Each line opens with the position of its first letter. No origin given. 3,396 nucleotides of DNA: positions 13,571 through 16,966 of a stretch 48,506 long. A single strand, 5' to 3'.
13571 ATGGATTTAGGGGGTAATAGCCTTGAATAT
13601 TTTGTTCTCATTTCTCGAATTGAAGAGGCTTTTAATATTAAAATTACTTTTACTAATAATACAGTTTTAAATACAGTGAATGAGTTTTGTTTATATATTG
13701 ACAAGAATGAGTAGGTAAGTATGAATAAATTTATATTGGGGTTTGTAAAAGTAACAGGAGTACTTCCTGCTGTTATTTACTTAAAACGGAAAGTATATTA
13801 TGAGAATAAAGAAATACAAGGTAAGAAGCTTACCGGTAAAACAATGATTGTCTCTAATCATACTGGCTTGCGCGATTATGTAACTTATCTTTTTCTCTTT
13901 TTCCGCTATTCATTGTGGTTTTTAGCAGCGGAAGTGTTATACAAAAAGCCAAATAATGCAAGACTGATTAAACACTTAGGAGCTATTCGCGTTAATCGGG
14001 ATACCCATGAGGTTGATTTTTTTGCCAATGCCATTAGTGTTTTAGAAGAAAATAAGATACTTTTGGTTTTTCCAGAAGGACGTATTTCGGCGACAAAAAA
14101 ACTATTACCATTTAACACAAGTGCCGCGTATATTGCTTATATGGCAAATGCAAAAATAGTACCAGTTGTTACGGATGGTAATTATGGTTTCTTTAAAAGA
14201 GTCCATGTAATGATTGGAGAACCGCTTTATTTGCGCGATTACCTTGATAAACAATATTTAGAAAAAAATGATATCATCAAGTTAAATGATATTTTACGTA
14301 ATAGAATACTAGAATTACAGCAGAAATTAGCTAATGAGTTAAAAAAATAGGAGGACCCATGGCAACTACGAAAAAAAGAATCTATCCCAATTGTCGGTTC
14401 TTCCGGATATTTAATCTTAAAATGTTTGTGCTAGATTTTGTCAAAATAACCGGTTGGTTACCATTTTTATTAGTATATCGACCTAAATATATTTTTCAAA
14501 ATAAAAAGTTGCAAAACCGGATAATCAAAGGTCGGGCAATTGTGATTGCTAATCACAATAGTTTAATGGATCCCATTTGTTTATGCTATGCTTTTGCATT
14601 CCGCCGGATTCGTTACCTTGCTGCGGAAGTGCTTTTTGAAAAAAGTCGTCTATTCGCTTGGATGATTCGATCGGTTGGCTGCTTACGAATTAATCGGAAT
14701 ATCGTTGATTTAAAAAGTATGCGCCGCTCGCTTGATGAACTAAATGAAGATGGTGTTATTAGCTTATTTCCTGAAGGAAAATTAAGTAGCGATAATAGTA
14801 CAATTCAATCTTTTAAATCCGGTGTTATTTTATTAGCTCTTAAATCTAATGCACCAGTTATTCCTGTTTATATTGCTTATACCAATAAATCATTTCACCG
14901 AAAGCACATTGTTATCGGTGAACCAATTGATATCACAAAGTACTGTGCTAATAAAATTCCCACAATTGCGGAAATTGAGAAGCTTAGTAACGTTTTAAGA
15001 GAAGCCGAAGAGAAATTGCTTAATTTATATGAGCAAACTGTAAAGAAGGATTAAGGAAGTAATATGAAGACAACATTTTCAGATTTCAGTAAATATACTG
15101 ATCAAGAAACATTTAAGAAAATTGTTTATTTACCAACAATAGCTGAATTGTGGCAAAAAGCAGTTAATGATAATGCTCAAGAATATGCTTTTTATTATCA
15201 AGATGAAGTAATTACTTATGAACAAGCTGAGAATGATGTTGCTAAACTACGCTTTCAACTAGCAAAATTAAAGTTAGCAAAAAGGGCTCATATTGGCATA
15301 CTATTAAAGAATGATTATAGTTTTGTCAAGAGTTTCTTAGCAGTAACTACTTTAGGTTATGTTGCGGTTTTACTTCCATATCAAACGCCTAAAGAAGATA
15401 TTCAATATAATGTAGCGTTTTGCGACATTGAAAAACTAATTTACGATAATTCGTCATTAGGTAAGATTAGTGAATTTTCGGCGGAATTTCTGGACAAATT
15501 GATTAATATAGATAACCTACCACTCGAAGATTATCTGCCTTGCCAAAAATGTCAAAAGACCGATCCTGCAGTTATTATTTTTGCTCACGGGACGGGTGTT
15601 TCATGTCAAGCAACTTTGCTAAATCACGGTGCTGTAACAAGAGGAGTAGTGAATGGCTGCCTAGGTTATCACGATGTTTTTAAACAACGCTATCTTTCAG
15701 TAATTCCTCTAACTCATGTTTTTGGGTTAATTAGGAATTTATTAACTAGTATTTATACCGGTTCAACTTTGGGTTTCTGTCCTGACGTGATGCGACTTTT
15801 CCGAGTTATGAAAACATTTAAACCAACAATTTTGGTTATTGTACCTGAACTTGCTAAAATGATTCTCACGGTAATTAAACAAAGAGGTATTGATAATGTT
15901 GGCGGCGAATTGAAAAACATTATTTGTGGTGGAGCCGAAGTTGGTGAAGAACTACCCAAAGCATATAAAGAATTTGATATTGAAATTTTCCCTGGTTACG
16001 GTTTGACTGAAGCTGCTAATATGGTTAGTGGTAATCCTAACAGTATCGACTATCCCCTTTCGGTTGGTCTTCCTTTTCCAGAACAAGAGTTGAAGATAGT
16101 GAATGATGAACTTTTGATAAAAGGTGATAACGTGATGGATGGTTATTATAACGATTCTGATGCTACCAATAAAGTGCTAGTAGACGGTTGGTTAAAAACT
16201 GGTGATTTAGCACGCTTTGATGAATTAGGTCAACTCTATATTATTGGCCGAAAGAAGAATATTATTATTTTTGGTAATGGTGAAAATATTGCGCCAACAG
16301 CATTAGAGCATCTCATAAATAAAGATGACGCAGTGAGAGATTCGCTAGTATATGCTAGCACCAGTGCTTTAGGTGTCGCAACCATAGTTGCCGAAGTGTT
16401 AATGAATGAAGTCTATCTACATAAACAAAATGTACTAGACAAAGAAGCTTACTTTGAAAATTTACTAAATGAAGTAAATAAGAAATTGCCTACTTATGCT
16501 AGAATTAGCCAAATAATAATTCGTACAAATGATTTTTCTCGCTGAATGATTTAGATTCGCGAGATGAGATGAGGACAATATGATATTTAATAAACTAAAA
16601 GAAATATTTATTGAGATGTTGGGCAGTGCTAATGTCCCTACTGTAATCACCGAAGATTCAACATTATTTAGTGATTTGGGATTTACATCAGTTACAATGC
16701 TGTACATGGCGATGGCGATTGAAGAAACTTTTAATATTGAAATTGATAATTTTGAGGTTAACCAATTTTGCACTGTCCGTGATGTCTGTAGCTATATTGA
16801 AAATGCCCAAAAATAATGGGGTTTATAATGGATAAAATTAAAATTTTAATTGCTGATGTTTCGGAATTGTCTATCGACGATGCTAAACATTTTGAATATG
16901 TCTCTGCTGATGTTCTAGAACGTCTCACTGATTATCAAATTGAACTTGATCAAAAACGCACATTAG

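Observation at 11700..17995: Seven-gene operon: two adenylating enzymes, two carrier domains, two LPLAT acyltransferases, a dedicated PPTase and a GAF protein, with no chain-building enzymes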

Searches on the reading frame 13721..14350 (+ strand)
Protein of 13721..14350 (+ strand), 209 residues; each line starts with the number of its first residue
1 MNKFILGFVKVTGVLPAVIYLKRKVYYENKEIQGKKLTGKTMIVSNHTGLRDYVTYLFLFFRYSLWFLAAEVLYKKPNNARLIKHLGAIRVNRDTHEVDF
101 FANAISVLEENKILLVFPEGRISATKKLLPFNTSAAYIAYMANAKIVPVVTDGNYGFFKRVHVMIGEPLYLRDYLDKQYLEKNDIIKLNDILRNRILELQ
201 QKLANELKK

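Call 3: search_protein_families(library=pfam, proteins=[window:13721-14350:+], max_evalue=0.01)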
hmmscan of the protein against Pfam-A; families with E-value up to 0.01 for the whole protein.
window:13721-14350:+ (209 aa): 1 family
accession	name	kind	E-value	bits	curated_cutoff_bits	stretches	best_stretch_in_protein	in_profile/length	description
PF01553.26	Acyltransferase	-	1.9e-17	63.7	23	1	38-150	13-130/132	Acyltransferase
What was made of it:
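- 13721..14350 (+): g2: LPLAT paralogue P1 (209 aa). It is always the first acyltransferase in the cassette. PF01553 1.9e-17 (call 3).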

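Call 4: search_protein_families(library=ncbifam, proteins=[window:13721-14350:+], max_evalue=0.01)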
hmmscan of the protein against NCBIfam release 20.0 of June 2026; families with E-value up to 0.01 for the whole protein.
window:13721-14350:+ (209 aa): 6 families
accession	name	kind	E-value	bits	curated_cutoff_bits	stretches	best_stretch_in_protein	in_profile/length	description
TIGR00530.1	AGP_acyltrn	subfamily_domain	2.6e-16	59.6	102.95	1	38-150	15-128/130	1-acylglycerol-3-phosphate O-acyltransferase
NF005959.0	PRK08043.1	equivalog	2.4e-08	32.7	886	1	39-168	28-155/719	bifunctional acyl-ACP--phospholipid O-acyltransferase/long-chain-fatty-acid--ACP ligase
NF006386.0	PRK08633.1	equivalog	2.8e-08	31.9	1221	1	38-156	440-556/1147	acyl-[ACP]--phospholipid O-acyltransferase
NF005291.0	PRK06814.1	equivalog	6.1e-07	27.7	1349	1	103-154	515-566/1140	acyl-[ACP]--phospholipid O-acyltransferase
NF052552.1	LyOrLpactfOlsARHOCB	equivalog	3.4e-06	26.2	300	1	31-134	78-179/271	lyso-ornithine lipid O-acyltransferase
NF011593.0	PRK15018.1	equivalog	0.00015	21.6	501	1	84-152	109-180/245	1-acylglycerol-3-phosphate O-acyltransferase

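Call 38: search_solved_structures(query=window:13721-14350:+, max_evalue=1, show_alignments=2)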
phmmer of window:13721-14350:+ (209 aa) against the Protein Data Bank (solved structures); distinct sequences matched with E-value up to 1: 1.
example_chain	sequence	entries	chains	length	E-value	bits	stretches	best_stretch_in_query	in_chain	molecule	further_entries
5kym_A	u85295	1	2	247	2.9e-06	30.6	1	41-158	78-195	1-acyl-sn-glycerol-3-phosphate acyltransferase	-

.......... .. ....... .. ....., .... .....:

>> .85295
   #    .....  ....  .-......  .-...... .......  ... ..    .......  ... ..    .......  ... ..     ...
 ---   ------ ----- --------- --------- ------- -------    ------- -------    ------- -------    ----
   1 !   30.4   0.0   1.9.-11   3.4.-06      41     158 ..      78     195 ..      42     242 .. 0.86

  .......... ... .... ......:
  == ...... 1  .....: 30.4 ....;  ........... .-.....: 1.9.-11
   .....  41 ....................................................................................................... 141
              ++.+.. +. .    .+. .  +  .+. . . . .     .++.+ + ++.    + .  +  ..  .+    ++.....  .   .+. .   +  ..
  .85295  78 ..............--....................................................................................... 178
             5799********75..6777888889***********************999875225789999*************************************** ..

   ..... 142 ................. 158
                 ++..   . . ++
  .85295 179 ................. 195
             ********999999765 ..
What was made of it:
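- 13721..14350 (+): It aligns to T. maritima PlsC 5kym across motifs I-IV (call 38).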

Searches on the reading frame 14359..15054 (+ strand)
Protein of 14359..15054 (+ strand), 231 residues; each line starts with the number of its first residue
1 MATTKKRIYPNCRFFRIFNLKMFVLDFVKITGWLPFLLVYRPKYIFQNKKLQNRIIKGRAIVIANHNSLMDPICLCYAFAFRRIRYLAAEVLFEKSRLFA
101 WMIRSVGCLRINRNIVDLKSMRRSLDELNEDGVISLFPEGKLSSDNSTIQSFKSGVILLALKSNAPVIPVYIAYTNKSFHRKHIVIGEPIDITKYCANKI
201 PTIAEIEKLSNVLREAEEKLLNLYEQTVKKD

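Call 3: search_protein_families(library=pfam, proteins=[window:14359-15054:+], max_evalue=0.01)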
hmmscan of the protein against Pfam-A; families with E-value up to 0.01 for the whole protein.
window:14359-15054:+ (231 aa): 1 family
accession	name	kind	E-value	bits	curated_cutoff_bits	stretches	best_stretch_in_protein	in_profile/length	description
PF01553.26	Acyltransferase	-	3.2e-21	76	23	1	53-172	12-131/132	Acyltransferase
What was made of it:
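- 14359..15054 (+): g3: LPLAT paralogue P2 (231 aa). It is always the second acyltransferase and co-occurs with the stand-alone ACP. PF01553 3.2e-21 (call 3).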

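Call 4: search_protein_families(library=ncbifam, proteins=[window:14359-15054:+], max_evalue=0.01)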
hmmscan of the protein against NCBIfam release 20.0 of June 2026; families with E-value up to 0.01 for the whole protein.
window:14359-15054:+ (231 aa): 7 families
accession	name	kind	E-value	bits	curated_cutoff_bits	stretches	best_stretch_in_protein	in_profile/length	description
TIGR00530.1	AGP_acyltrn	subfamily_domain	1.6e-20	73.2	102.95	1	57-172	15-129/130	1-acylglycerol-3-phosphate O-acyltransferase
NF006386.0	PRK08633.1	equivalog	8.6e-16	56.8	1221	1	37-173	420-552/1147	acyl-[ACP]--phospholipid O-acyltransferase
NF052615.1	orn_lipid_OlsF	equivalog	1.8e-08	33.4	620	1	42-180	64-204/570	bifunctional ornithine lipid synthase OlsF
NF005291.0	PRK06814.1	equivalog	4.3e-07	28.2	1349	1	57-178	453-569/1140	acyl-[ACP]--phospholipid O-acyltransferase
NF005959.0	PRK08043.1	equivalog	2.8e-05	22.6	886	1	42-176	12-141/719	bifunctional acyl-ACP--phospholipid O-acyltransferase/long-chain-fatty-acid--ACP ligase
NF052552.1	LyOrLpactfOlsARHOCB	equivalog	0.00014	21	300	1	54-174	82-202/271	lyso-ornithine lipid O-acyltransferase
NF011593.0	PRK15018.1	equivalog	0.0015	18.3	501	1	58-204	65-218/245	1-acylglycerol-3-phosphate O-acyltransferase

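Call 37: search_solved_structures(query=window:14359-15054:+, max_evalue=1, show_alignments=3)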
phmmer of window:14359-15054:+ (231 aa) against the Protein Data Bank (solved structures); distinct sequences matched with E-value up to 1: 1.
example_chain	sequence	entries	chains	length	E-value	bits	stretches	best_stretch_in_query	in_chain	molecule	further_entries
5kym_A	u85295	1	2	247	5e-09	39.4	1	56-173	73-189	1-acyl-sn-glycerol-3-phosphate acyltransferase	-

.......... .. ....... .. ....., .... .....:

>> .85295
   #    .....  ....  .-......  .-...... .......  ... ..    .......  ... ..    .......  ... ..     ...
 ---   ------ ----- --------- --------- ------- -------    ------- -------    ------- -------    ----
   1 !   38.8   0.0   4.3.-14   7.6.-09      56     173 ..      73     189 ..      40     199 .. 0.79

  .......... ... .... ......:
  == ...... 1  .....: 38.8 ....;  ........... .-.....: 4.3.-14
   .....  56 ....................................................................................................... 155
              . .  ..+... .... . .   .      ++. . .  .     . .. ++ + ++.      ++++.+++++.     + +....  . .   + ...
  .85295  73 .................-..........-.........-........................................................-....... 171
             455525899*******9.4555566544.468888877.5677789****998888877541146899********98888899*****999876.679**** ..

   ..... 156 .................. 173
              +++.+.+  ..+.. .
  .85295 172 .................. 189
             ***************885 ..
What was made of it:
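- On PlsC / AGPAT (TIGR00530 AGP_acyltrn): g2 has FPEGRIS and g3 has FPEGKLS aligned to PlsC FPEGTRS (calls 37, 38).
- Closest known: PlsC. Same: Motifs I-IV align (calls 37, 38).
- Both align to PlsC (calls 37, 38).
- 14359..15054 (+): PlsC 5kym E 5e-9 (call 37).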

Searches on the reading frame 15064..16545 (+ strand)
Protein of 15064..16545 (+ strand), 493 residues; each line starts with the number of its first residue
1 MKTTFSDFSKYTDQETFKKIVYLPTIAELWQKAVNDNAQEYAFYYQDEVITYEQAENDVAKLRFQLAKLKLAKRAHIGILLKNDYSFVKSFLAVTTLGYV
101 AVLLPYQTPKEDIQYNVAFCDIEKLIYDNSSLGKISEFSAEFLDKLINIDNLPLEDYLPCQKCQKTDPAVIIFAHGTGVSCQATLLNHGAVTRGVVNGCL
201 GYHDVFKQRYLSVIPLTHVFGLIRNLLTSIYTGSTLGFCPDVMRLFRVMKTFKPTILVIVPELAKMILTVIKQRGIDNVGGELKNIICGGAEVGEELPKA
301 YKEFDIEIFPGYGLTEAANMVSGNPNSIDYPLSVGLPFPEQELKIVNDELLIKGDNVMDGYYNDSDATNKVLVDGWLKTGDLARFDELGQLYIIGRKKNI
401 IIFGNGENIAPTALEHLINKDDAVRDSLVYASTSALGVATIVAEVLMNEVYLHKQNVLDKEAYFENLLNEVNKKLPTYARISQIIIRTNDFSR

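Call 3: search_protein_families(library=pfam, proteins=[window:15064-16545:+], max_evalue=0.01)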
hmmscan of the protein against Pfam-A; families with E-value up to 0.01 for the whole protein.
window:15064-16545:+ (493 aa): 2 families
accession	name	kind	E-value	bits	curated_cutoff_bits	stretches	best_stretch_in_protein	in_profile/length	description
PF00501.34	AMP-binding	-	3.3e-43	148.4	29.9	1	31-362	2-384/384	AMP-binding enzyme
PF23562.2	AMP-binding_C_3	-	2.3e-05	25.2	20.8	1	399-486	2-85/124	AMP-binding enzyme C-terminal domain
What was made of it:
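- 15064..16545 (+): g4: second ANL homologue (493 aa). It is an accessory member of the cassette and here lacks two adenylation motifs. AMP-binding 3.3e-43 (call 3).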

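Call 4: search_protein_families(library=ncbifam, proteins=[window:15064-16545:+], max_evalue=0.01)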
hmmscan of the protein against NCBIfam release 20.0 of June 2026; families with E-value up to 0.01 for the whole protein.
window:15064-16545:+ (493 aa): 99 families (the best 25 are shown)
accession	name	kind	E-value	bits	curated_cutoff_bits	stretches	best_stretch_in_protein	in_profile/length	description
NF004837.0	PRK06187.1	subfamily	5.7e-51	173.4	476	2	162-434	166-458/531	long-chain-fatty-acid--CoA ligase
NF052269.1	Staph_lig_FadD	equivalog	7.4e-51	173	650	1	48-460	26-455/499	long-chain-fatty-acid--CoA ligase FadD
NF004114.0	PRK05605.1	equivalog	1.8e-49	168.5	766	2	157-460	212-531/575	long-chain-fatty-acid--CoA ligase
NF002966.0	PRK03640.1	equivalog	7.5e-47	160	556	1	31-433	9-417/483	o-succinylbenzoate--CoA ligase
TIGR01923.1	menE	equivalog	4.3e-45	154.4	330.15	1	51-431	1-381/442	o-succinylbenzoate--CoA ligase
NF005307.0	PRK06839.1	equivalog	1.1e-39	136.4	748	1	42-432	20-427/496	o-succinylbenzoate--CoA ligase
NF006539.0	PRK09029.1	equivalog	7.1e-38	130.6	494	1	29-431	8-386/458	o-succinylbenzoate--CoA ligase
NF005801.1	PRK07656.1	equivalog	3.7e-37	128.1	657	1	163-429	161-434/500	FadD3 family acyl-CoA ligase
NF006523.0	PRK08974.1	equivalog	2.2e-36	125.1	884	1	164-454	204-510/561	long-chain-fatty-acid--CoA ligase FadD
NF004511.1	PRK05852.1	equivalog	5.7e-33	114.3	650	1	28-451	3-457/505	FadD7 family fatty acid--CoA ligase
NF005714.0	PRK07529.1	subfamily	3e-32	111.8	632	1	205-425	257-502/640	acyl-CoA synthetase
NF005463.0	PRK07059.1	subfamily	2.2e-30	105.6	869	2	162-427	200-486/557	long-chain-fatty-acid--CoA ligase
NF005702.0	PRK07514.1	subfamily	2.4e-30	105.4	558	1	32-458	11-461/506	malonyl-CoA synthase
NF006181.0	PRK08314.1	subfamily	3.2e-30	104.9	705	1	160-451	198-505/563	long-chain-fatty-acid--CoA ligase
NF006182.0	PRK08316.1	subfamily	1.4e-29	103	663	1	25-455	12-475/523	fatty acyl-CoA synthetase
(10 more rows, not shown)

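Call 23: search_solved_structures(query=window:15064-16545:+, show_alignments=2, max_evalue=1e-20)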
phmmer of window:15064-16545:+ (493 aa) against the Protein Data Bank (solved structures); distinct sequences matched with E-value up to 1e-20: 9.
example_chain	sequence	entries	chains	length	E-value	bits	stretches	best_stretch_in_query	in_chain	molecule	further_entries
5x8f_A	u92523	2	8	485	1.9e-24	89.4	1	39-428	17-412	2-succinylbenzoate--CoA ligase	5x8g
5buq_A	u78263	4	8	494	1.9e-24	89.4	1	38-428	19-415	2-succinylbenzoate--CoA ligase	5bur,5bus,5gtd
5u95_A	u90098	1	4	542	3e-23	85.4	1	48-430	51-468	4-coumarate--CoA ligase 2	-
5bsm_A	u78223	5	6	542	5e-23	84.7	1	48-430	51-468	4-coumarate--CoA ligase 2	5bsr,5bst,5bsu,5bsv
5bsw_A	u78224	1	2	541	5e-23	84.7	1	48-430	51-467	4-coumarate--CoA ligase 2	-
8wev_A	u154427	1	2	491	8.2e-23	84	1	48-416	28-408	Feruloyl-CoA Synthetase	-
8weu_A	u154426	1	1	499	8.7e-23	83.9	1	48-416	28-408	Fatty-acyl-CoA synthase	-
3ipl_A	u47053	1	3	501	7.9e-22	80.8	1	167-428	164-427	2-succinylbenzoate--CoA ligase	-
3a9u_A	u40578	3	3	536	4.9e-21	78.2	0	48-431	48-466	4-coumarate--CoA ligase | 4-coumarate:CoA ligase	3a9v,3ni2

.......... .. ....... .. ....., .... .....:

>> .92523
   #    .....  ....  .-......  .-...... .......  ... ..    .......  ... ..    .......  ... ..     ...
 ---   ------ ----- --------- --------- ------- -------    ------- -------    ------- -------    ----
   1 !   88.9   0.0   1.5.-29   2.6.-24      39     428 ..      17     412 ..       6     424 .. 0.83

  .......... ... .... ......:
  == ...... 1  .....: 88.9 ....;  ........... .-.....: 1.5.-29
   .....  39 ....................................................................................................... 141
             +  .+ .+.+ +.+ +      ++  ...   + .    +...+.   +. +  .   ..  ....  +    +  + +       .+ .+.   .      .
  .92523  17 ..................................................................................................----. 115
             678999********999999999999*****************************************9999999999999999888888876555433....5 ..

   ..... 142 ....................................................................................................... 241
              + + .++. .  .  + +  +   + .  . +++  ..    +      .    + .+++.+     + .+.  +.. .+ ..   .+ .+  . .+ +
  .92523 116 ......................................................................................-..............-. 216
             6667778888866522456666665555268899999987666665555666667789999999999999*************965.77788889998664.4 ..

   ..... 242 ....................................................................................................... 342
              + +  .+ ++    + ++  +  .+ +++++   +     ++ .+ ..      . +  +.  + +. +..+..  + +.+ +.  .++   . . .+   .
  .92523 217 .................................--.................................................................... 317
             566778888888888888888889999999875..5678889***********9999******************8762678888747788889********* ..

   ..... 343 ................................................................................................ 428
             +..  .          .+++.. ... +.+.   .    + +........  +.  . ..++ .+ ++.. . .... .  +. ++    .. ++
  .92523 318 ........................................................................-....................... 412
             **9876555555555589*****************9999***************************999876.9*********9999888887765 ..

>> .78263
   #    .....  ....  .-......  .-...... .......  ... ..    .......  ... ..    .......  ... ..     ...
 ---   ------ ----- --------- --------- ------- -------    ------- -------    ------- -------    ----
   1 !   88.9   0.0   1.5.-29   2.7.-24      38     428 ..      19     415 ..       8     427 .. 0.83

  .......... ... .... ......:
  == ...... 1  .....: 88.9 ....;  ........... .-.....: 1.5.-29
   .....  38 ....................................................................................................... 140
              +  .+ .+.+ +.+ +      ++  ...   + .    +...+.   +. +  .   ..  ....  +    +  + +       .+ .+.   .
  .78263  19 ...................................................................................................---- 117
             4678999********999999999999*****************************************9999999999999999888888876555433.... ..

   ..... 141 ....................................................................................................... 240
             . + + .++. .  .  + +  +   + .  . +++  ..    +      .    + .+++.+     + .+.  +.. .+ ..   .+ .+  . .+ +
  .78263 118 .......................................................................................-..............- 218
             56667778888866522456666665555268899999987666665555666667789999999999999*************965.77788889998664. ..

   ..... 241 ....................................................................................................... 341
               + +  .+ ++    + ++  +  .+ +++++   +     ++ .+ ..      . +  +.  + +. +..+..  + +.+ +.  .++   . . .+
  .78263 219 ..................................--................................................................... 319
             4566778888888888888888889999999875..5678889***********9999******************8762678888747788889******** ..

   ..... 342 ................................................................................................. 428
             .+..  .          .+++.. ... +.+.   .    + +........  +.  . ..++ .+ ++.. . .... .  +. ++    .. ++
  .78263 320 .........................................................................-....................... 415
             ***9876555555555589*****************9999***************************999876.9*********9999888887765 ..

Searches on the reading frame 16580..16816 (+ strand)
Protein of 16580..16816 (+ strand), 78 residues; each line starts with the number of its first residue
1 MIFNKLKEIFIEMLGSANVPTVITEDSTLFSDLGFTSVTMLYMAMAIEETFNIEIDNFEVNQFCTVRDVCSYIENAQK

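Call 3: search_protein_families(library=pfam, proteins=[window:16580-16816:+], max_evalue=0.01)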
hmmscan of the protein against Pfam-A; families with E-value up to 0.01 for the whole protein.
window:16580-16816:+ (78 aa): 1 family
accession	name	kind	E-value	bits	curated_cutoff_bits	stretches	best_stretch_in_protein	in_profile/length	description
PF00550.31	PP-binding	-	2.3e-09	37.8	20.8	1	5-73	2-67/67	Phosphopantetheine attachment site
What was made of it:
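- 16580..16816 (+): g5: stand-alone acyl carrier protein (78 aa). PP-binding 2.3e-9 (call 3).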

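Call 4: search_protein_families(library=ncbifam, proteins=[window:16580-16816:+], max_evalue=0.01)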
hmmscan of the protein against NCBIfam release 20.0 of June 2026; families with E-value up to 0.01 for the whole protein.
window:16580-16816:+ (78 aa): 17 families
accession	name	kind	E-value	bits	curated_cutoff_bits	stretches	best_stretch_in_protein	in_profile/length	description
NF002148.0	PRK00982.1-2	subfamily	3e-14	52.6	71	1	2-77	5-78/79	acyl carrier protein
NF002150.0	PRK00982.1-4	subfamily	3.4e-12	46.4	66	1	2-78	6-80/80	acyl carrier protein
TIGR00517.1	acyl_carrier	equivalog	5e-12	45.5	70.45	1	2-77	4-77/77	acyl carrier protein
NF002151.0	PRK00982.1-5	equivalog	3.7e-11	43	92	1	2-77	4-77/78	acyl carrier protein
NF002149.0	PRK00982.1-3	equivalog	5.7e-10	39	106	1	3-77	5-77/78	acyl carrier protein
NF002147.0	PRK00982.1-1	equivalog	1.7e-09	37.4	84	1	2-78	8-82/83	acyl carrier protein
NF009104.0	PRK12449.1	equivalog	1e-08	35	70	1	2-75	6-77/80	acyl carrier protein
NF058660.1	cispen_ACP_AmcB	equivalog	3.5e-07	30.3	80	1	4-77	4-79/80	cispentacin biosynthesis acyl carrier protein AmcB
NF040636.1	AcpM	exception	1.2e-06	28.5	146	1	4-75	8-77/93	meromycolate extension acyl carrier protein AcpM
NF005798.0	PRK07639.1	equivalog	1.7e-05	25.1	100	1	4-78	8-83/91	petrobactin biosynthesis protein AsbD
NF006031.0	PRK08172.1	equivalog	1.8e-05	25.3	76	1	22-74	23-75/82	acyl carrier protein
TIGR04069.1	ocin_ACP_rel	hypoth_equivalog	2.2e-05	24.8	70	1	2-71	2-75/77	peptide maturation system acyl carrier-related protein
NF005480.0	PRK07081.1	equivalog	5.8e-05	22.9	72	1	21-71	20-71/83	acyl carrier protein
NF003757.0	PRK05350.1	equivalog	0.00072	19.7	65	1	2-75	7-78/83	acyl carrier protein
NF005079.0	PRK06508.1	equivalog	0.0016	18.8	83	1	3-56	5-56/93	acyl carrier protein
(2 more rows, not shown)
